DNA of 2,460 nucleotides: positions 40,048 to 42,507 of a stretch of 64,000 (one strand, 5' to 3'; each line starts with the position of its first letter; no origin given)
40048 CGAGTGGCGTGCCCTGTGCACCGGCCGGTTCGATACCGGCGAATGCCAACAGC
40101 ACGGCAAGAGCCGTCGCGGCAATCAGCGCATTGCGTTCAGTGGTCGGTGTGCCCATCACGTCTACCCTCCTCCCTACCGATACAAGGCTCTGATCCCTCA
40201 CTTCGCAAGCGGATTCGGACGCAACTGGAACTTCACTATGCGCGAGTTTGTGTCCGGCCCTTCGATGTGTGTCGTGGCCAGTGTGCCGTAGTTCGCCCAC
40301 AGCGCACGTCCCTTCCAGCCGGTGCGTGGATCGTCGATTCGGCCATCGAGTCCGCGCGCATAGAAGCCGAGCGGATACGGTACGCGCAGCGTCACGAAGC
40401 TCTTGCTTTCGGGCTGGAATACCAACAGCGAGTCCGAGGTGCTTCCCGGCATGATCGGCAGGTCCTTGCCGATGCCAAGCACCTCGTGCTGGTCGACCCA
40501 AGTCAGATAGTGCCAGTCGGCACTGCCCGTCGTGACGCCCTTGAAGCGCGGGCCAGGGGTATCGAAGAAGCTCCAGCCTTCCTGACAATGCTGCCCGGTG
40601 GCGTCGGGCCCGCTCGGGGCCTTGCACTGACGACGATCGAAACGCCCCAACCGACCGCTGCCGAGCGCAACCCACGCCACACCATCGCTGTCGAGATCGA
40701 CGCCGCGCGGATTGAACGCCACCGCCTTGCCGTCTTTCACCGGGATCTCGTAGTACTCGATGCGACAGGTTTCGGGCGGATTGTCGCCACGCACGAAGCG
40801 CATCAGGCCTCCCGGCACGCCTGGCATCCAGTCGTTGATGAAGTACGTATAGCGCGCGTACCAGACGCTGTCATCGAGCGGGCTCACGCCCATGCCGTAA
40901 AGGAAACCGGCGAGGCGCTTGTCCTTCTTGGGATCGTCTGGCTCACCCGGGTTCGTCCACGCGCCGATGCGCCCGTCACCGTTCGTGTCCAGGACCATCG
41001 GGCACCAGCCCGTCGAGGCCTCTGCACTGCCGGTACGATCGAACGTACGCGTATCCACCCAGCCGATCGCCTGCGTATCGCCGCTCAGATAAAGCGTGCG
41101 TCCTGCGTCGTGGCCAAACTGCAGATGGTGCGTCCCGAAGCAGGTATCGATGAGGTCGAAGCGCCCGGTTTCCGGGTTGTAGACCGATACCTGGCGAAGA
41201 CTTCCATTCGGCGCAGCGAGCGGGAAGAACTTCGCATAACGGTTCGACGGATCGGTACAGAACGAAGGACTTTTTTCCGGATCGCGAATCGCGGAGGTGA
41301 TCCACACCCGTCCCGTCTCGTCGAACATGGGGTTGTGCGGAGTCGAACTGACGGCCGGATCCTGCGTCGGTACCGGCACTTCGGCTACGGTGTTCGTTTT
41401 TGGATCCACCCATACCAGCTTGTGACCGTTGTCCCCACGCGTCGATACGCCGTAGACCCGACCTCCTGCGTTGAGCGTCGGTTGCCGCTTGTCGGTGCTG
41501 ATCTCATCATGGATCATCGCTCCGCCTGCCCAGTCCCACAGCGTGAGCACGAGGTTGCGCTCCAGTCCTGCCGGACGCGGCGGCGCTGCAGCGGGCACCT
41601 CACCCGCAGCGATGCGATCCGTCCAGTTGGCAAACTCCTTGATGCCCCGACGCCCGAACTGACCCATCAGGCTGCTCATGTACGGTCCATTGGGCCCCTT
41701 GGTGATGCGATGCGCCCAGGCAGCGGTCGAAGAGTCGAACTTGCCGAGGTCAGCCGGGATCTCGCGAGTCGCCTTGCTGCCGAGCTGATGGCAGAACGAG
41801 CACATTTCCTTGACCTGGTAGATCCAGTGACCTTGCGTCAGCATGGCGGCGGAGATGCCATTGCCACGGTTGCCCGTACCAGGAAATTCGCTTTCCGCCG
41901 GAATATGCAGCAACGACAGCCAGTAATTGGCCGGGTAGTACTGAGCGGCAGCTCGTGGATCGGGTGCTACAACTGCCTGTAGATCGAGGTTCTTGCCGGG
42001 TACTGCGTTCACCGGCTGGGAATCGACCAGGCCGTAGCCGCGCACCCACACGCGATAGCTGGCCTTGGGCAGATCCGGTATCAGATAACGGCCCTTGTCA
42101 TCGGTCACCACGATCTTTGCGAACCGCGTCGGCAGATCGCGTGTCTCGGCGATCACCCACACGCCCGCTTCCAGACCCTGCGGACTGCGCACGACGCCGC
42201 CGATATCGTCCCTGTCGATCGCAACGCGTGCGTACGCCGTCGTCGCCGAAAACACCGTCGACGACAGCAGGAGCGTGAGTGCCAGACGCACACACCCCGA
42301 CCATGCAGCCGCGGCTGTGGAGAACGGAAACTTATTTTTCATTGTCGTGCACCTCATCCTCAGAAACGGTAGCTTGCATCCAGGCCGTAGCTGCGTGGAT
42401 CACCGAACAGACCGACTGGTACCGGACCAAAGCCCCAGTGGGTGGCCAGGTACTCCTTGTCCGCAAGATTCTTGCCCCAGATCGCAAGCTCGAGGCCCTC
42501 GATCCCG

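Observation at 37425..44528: TonB-receptor operon encoding three consecutive c-heme-motif periplasmic proteins, ending in a PQQ dehydrogenase: an uncharacterised uptake-plus-oxidation module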

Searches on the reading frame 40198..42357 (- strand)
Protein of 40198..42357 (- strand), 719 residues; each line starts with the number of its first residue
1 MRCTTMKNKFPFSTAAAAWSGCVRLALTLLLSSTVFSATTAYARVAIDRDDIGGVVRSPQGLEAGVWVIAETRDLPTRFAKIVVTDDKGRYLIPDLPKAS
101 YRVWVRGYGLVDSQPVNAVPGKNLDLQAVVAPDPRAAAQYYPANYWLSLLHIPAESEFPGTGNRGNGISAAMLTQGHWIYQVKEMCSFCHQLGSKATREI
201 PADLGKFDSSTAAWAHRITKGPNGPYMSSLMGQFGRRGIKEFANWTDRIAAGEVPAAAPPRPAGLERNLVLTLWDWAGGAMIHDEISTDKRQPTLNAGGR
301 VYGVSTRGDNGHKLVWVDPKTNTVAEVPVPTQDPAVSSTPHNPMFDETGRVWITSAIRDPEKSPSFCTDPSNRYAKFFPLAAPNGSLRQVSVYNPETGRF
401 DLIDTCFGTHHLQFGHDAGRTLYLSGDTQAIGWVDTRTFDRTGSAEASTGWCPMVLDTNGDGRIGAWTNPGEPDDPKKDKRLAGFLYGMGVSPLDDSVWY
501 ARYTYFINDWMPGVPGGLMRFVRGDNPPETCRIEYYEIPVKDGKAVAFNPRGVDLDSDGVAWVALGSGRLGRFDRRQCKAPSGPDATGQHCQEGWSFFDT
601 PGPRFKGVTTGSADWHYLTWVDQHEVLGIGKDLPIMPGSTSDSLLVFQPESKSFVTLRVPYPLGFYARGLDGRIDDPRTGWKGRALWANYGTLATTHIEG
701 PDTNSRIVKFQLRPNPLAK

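Call 4: search_protein_families(library=pfam, proteins=[window:40198-42357:-], max_evalue=0.01)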
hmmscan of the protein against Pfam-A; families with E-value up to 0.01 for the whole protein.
window:40198-42357:- (719 aa): 2 families
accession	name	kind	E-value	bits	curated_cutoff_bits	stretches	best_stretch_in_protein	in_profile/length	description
PF13620.12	CarboxypepD_reg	-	0.00016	22.4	32.3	1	52-128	2-79/82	Carboxypeptidase regulatory-like domain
PF13442.11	Cytochrome_CBB3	-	0.0069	17.1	27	0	174-241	4-63/68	Cytochrome C oxidase, cbb3-type, subunit III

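Call 5: search_protein_families(library=ncbifam, proteins=[window:40198-42357:-], max_evalue=0.01)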
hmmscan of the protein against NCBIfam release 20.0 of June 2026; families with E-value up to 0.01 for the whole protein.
window:40198-42357:- (719 aa): 0 families

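Call 6: search_solved_structures(query=window:40198-42357:-, max_evalue=1, show_alignments=2)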
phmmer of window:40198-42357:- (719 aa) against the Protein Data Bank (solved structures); distinct sequences matched with E-value up to 1: 2.
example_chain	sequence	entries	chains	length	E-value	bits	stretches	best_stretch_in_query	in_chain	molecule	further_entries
4jdz_B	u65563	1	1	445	0.036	15.1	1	65-105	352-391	Ser-Asp rich fibrinogen/bone sialoprotein-binding protein SdrD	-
4jdz_A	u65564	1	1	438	0.043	14.9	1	65-105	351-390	Ser-Asp rich fibrinogen/bone sialoprotein-binding protein SdrD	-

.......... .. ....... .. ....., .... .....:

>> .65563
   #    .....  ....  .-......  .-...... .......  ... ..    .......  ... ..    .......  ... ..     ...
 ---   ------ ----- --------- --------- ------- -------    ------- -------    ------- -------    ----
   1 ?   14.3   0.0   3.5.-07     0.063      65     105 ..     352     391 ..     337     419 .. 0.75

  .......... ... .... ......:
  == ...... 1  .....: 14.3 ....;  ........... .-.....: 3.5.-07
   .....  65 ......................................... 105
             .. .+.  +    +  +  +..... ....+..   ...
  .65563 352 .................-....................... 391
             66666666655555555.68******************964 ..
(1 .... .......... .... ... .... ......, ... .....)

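Call 8: find_homologous_proteins(query=window:40198-42357:-, max_evalue=0.00001)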
Query window:40198-42357:- (719 aa): 8000 proteins with E <= 0.00001 among 8000 candidates; the best 120 are listed.
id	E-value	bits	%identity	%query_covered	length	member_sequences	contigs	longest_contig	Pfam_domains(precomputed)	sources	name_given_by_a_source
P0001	0.0e+0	1631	95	99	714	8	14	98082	PF13620.13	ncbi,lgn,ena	-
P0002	0.0e+0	1464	86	99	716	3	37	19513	-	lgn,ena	-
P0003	0.0e+0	1266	77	95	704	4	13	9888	-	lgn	-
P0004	0.0e+0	1245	74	98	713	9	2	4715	-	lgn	-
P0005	0.0e+0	1238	74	97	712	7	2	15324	-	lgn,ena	-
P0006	0.0e+0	1226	75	96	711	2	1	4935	PF13620.13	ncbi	-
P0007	0.0e+0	1217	73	96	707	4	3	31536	-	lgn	-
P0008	0.0e+0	1200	73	94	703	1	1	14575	PF13620.13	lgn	-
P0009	2.5e-297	1006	63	94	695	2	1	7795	PF13620.13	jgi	-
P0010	8.8e-290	981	61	95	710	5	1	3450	-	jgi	-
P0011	5.2e-287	972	59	97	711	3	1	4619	-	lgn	-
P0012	1.5e-282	957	58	97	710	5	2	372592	PF13620.13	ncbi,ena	-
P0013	1.7e-273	927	58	97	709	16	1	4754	-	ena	-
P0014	2.1e-268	910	77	69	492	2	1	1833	-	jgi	-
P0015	6.8e-258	876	55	97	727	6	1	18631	-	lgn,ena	-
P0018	1.2e-255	868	54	100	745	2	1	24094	PF13620.13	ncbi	-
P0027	1.0e-247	842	54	98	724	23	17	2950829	PF13620.13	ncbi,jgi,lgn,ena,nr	ncbi:MAG: carboxypeptidase regulatory-like domain-containing protein [Pseudomonadales bacterium]|jgi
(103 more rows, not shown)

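Call 9: find_encoding_contigs(protein=window:40198-42357:-, flank=10000, max_places=4)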
Protein window:40198-42357:- (719 aa): no gene with exactly this product is on record in the collection.

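Call 10: find_encoding_contigs(protein=P0001, flank=10000, max_places=4)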
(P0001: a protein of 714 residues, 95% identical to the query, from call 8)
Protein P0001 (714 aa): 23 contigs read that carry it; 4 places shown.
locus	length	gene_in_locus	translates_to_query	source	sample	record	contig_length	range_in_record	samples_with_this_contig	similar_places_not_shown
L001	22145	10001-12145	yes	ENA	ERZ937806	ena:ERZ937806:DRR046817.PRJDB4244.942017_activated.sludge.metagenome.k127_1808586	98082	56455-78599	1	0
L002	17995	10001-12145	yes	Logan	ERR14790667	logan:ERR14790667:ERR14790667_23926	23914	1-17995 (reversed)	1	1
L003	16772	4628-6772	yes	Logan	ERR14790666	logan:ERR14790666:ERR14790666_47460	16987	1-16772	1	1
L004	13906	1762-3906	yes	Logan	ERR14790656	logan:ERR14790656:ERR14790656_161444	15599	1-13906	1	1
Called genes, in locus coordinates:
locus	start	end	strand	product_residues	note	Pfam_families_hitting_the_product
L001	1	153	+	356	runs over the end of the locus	PF08496:Peptidase_S49_N, PF01343:Peptidase_S49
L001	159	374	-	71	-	-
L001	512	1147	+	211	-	PF12804:NTP_transf_3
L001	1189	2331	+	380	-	PF02515:CoA_transf_3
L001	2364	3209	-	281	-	PF01145:Band_7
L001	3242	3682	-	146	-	PF01957:NfeD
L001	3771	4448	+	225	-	PF01865:PhoU_div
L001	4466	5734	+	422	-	PF01384:PHO4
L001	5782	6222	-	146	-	PF00903:Glyoxalase, PF13669:Glyoxalase_4, PF18029:Glyoxalase_6 (weak)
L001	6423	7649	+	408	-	PF00067:p450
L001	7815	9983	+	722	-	PF07715:Plug, PF00593:TonB_dep_Rec_b-barrel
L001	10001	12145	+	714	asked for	PF13620:CarboxypepD_reg (faint)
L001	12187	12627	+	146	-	PF13442:Cytochrome_CBB3, PF00034:Cytochrom_C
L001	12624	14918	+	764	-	PF00034:Cytochrom_C (faint), PF13442:Cytochrome_CBB3, PF01011:PQQ, PF13360:PQQ_2, PF13570:Beta-prop_ACSF4 (faint), PF13360:PQQ_2, PF01011:PQQ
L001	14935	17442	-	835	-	PF02515:CoA_transf_3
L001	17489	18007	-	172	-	-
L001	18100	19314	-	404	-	PF07690:MFS_1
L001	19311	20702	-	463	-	PF01565:FAD_binding_4, PF02913:FAD-oxidase_C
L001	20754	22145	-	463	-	PF06863:DUF1254, PF06742:DUF1214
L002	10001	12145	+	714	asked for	PF13620:CarboxypepD_reg (faint)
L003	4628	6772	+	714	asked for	PF13620:CarboxypepD_reg (faint)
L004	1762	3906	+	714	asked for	PF13620:CarboxypepD_reg (faint)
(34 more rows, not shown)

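Call 12: find_related_loci(query=A1, collection=genome_contigs, flank=10000)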
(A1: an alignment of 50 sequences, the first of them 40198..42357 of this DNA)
Query A1 (719 aa) in genome_contigs; peptide patterns used: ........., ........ (x = any residue, [..] = any of these).
600 stretches matched a pattern (row limit reached: there are more); 590 encode a relative of the query (tblastn E <= 1e-3); the best 80 are kept; 80 distinct loci.
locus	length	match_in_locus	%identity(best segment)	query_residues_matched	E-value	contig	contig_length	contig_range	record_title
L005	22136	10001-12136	54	26-719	0e+0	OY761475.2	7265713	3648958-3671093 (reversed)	MAG: Vicinamibacterales bacterium isolate 01def6b1-0c8c-435d-859a-076764f3ef92 genome assembly, chromosome: 1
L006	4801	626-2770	52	25-718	0e+0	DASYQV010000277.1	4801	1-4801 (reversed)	MAG TPA_asm: Vicinamibacterales bacterium isolate SMAG_U4494 k141_1380385, whole genome shotgun sequence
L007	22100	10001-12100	54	38-719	0e+0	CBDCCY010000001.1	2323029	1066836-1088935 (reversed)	MAG: Vicinamibacterales bacterium isolate 30d25617-1a2a-4ddc-b9f5-a158cac5d056 genome assembly, contig: contig_1, whole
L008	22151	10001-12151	53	23-719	0e+0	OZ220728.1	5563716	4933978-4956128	MAG: Vicinamibacterales bacterium isolate 73bbec36-abbb-48ff-8f96-0d8513c84f17 genome assembly, chromosome: 1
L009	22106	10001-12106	51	35-719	0e+0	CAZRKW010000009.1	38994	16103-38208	MAG TPA_asm: uncultured Acidobacteriaceae bacterium isolate binchicken_co54_479 genome assembly, contig: NODE_1757_lengt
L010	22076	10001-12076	54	43-716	0e+0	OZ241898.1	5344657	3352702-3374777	MAG: Vicinamibacterales bacterium isolate 479fc26a-c5fd-4f96-80c2-dbb1f079bd2a genome assembly, chromosome: 1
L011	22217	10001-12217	50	5-719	0e+0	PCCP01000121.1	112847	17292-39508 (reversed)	MAG: Gammaproteobacteria bacterium isolate NP1044 MHASMcontig_172499, whole genome shotgun sequence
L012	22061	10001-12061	53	54-719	0e+0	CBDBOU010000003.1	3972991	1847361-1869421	MAG: Vicinamibacterales bacterium isolate 2866737b-c32a-4dfb-a915-985df9d893ca genome assembly, contig: contig_3, whole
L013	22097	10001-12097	54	52-719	0e+0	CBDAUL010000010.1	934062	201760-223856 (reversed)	MAG: Vicinamibacterales bacterium isolate 3187d3cd-29f7-40f2-88d1-47a6769d9de4 genome assembly, contig: contig_10, whole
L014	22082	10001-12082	54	47-719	0e+0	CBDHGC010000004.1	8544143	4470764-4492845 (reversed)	MAG: Vicinamibacterales bacterium isolate 2255f9a4-9ab0-4a79-b16a-ed87816e7612 genome assembly, contig: contig_4, whole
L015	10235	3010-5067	53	52-719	0e+0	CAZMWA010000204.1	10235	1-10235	MAG TPA_asm: uncultured Vicinamibacteraceae bacterium isolate SRP338948_co1_127 genome assembly, contig: k141_29175, who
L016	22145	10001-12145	51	20-719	0e+0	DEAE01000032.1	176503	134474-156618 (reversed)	MAG TPA_asm: Acidobacteria bacterium UBA2990 UBA2990_contig_7745, whole genome shotgun sequence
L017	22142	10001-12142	52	26-719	0e+0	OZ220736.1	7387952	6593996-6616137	MAG: Vicinamibacterales bacterium isolate e96e4bd8-36b5-4932-a7c8-d2011ef2eb69 genome assembly, chromosome: 1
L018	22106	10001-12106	53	52-719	0e+0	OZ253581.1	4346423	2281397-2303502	MAG: Vicinamibacterales bacterium isolate ea6a457f-ca14-4499-b623-59ce1cb781d9 genome assembly, chromosome: 1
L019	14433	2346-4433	52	45-719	0e+0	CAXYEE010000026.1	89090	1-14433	MAG: uncultured Gammaproteobacteria bacterium isolate FRAM_RAS_F4_03_2017_2-MAG_33 genome assembly, contig: FRAM_RAS_F4_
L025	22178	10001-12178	51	25-718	0e+0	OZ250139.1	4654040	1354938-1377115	MAG: Vicinamibacterales bacterium isolate 484768f3-921a-4930-8514-f507c87559ee genome assembly, chromosome: 1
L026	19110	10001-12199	49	13-719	0e+0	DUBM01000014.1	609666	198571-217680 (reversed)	MAG TPA_asm: Gammaproteobacteria bacterium isolate UWMA-0302 NODE_3_length_609666_cov_0.469856, whole genome shotgun seq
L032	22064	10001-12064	51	45-719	0e+0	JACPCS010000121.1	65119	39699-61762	MAG: Acidobacteria bacterium isolate NC_groundwater_289_Ag_S-0.65um_68_18 S6_GD2017_2_S65_scaffold_418, whole genome sho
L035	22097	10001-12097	50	52-719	0e+0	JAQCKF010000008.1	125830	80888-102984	MAG: Proteobacteria bacterium isolate casp40-mb.61 NODE_206_length_125830_cov_0.164462, whole genome shotgun sequence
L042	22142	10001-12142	50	21-719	0e+0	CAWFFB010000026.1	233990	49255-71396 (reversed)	MAG: uncultured Acidobacteriota bacterium isolate MFD05567.bin.1.208 genome assembly, contig: contig_65481, whole genome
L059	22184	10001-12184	49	2-718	0e+0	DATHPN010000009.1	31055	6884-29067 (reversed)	MAG TPA_asm: Candidatus Acidoferrum sp. isolate SMAG_U12711 k141_3400585, whole genome shotgun sequence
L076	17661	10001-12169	49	22-719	0e+0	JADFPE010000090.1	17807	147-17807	MAG: Acidobacteria bacterium isolate B71T1B8 B71T1B8_NODE5472, whole genome shotgun sequence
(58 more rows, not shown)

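Call 18: predict_structure(alignment_id=A1)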
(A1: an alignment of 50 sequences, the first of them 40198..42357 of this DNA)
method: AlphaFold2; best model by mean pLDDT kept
length: 719 residues; sequences in the alignment: 50
mean_pLDDT: 88.2   pTM: 0.89
mean pLDDT of the five models: 88.2, 87.7, 86.2, 86.2, 86.1
residues with pLDDT >= 90: 500; 70-90: 136; 50-70: 48; < 50: 35
segments of 3 or more residues with pLDDT < 50: 1-21, 36-40, 697-701
pLDDT, mean of each block of 10 residues (from residue 1): 35 42 52 48 83 98 97 94 98 98 96 97 98 93 91 94 94 89 70 79 86 88 81 90 93 93 96 87 92 97 84 94 95 93 95 96 96 97 94 97 96 95 96 97 97 93 90 90 91 97 64 74 95 94 87 96 93 95 87 95 90 89 96 85 90 93 71 95 94 55 82 96
secondary structure, 60 per line:
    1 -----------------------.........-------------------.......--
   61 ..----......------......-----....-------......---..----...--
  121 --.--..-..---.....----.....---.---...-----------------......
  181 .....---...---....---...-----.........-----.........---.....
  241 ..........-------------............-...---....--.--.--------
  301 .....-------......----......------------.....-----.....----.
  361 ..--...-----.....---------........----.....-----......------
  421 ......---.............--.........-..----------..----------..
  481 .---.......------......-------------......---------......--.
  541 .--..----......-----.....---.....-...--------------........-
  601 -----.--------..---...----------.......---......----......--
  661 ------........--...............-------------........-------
elements in order (helices of 4 or more, strands of 3 or more residues): H24-32 E52-58 E67-72 E79-84 E90-93 E101-106 E116-118 H134-138 H143-147 H175-185 H195-198 H210-218 H224-232 H236-250 H264-268 E269-275 E283-286 E301-305 E313-318 E323-328 E341-345 E351-355 H373-377 E387-394 E399-403 E409-414 E421-426 E430-435 H436-442 H445-448 E449-453 E479-481 E485-491 E498-503 E517-522 E532-537 E550-555 E561-565 E569-573 E595-599 E620-622 E633-639 E643-648 E653-658 E667-674 H677-683 E684-691 E705-712

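Call 22: fold_search(model_id=the predicted structure, library=pdb)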
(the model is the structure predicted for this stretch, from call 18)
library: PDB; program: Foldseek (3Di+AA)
matches with E <= 10: 1415; with E <= 0.001: 794
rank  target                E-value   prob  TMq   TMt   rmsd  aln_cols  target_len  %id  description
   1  9m58_B                1.2e-09  1.00  0.26  0.44  13.0       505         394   11  Cu/Zn-superoxide dismutase from Deinococcus radiodurans (Calcium-free) (released 2025-09-24)
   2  1nr0                  1.6e-09  1.00  0.18  0.20  17.6       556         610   11  Two Seven-Bladed Beta-Propeller Domains Revealed By The Structure Of A C. elegans Homologue Of Yeast Actin Interacting P (released 2003-07-01)
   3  9j87_C                2.2e-09  1.00  0.32  0.65   9.4       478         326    9  Structure of Receptor (released 2026-02-25)
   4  8fia_A                3.8e-09  1.00  0.18  0.08  26.2       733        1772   10  The structure of fly Teneurin self assembly (released 2023-05-03)
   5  8qeg_B                4.0e-09  1.00  0.31  0.64   6.0       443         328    9  Crystal structure of the G11 protein heterotrimer bound to YM-254890 inhibitor (released 2025-03-19)
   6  8gfv_B                5.0e-09  1.00  0.32  0.64   5.6       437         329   10  CryoEM structure of beta-2-adrenergic receptor in complex with GTP-bound Gs heterotrimer (transition intermediate #1 o (released 2024-03-06)
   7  4a2l_D                5.0e-09  1.00  0.17  0.16  22.3       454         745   12  Structure of the periplasmic domain of the heparin and heparan sulphate sensing hybrid two component system BT4663 in  (released 2012-05-02)
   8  6qno_B                5.6e-09  1.00  0.33  0.69   8.6       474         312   10  Rhodopsin-Gi protein complex (released 2019-07-10)
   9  4a2m_C                6.9e-09  1.00  0.30  0.29   7.3       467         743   12  Structure of the periplasmic domain of the heparin and heparan sulphate sensing hybrid two component system BT4663 in  (released 2012-05-02)
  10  5oj5_A                7.7e-09  1.00  0.32  0.68   5.3       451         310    8  YCF48 bound to D1 peptide (released 2018-08-08)
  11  4a2l_C                7.7e-09  1.00  0.20  0.19  19.0       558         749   11  Structure of the periplasmic domain of the heparin and heparan sulphate sensing hybrid two component system BT4663 in  (released 2012-05-02)
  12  2dso_A                8.2e-09  1.00  0.26  0.51   8.7       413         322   12  Crystal structure of D138N mutant of Drp35, a 35kDa drug responsive protein from Staphylococcus aureus (released 2006-12-12)
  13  4a2l_B                8.2e-09  1.00  0.21  0.21  18.7       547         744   12  Structure of the periplasmic domain of the heparin and heparan sulphate sensing hybrid two component system BT4663 in  (released 2012-05-02)
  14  8wc9_B                8.7e-09  1.00  0.32  0.63   5.2       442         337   10  Cryo-EM structure of the ZH8651-bound mTAAR1-Gq complex (released 2023-12-27)
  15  8unz_B                8.7e-09  1.00  0.32  0.63   5.3       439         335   10  CryoEM structure of beta-2-adrenergic receptor in complex with GTP-bound Gs heterotrimer (Class O) (released 2024-03-06)
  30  5min_A                2.9e-08  1.00  0.26  0.38  14.7       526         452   11  Apo form of the soluble PQQ-dependent Glucose Dehydrogenase from Acinetobacter calcoaceticus (released 2017-12-20)
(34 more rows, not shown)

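Call 38: find_encoding_contigs(protein=P0018, flank=8000, max_places=1)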
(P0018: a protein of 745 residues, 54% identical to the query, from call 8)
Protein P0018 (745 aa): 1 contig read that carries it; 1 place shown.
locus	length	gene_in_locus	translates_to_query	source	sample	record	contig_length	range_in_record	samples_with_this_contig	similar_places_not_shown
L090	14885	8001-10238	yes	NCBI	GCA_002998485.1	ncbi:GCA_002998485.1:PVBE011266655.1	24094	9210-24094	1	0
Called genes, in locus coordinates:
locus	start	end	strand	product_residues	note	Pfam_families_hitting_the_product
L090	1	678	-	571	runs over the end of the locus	PF13620:CarboxypepD_reg, PF08450:SGL (faint), PF24684:Vgb_lyase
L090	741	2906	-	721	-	PF06452:CBM9_1 (weak), PF19313:DUF5916 (weak)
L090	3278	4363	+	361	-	PF00296:Bac_luciferase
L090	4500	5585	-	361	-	PF00296:Bac_luciferase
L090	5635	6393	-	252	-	PF00106:adh_short, PF08659:KR, PF13561:adh_short_C2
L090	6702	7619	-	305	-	PF02668:TauD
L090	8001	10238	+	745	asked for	PF13620:CarboxypepD_reg (weak)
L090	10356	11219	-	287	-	PF00106:adh_short, PF08659:KR (weak), PF13561:adh_short_C2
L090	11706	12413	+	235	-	PF02798:GST_N, PF13417:GST_N_3, PF13409:GST_N_2, PF00043:GST_C (weak), PF13410:GST_C_2 (weak)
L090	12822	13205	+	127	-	PF00571:CBS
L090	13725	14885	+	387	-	?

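Call 43: search_dna_similar(query=window:40198-42357:-, collection=plasmids, mode=protein, max_rows=25)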
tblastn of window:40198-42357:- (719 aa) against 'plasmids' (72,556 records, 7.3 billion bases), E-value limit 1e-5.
Records with a match: 1; places in all: 1; records where one place covers at least 80% of the query: 1.
Best place of each record, by identity: <60% 1.
By first word of the organism name: Microvirga 1.
By predicted mobility (MOB-suite, as given by PLSDB): non-mobilizable 1.
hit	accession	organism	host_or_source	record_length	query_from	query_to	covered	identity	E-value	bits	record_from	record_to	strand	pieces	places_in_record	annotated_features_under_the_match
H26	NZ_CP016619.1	Microvirga ossetica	Vicia alpestris,cell culture,nodules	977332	22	719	97%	46.7%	0e+0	615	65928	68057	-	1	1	carboxypeptidase-like regulatory domain-containing protein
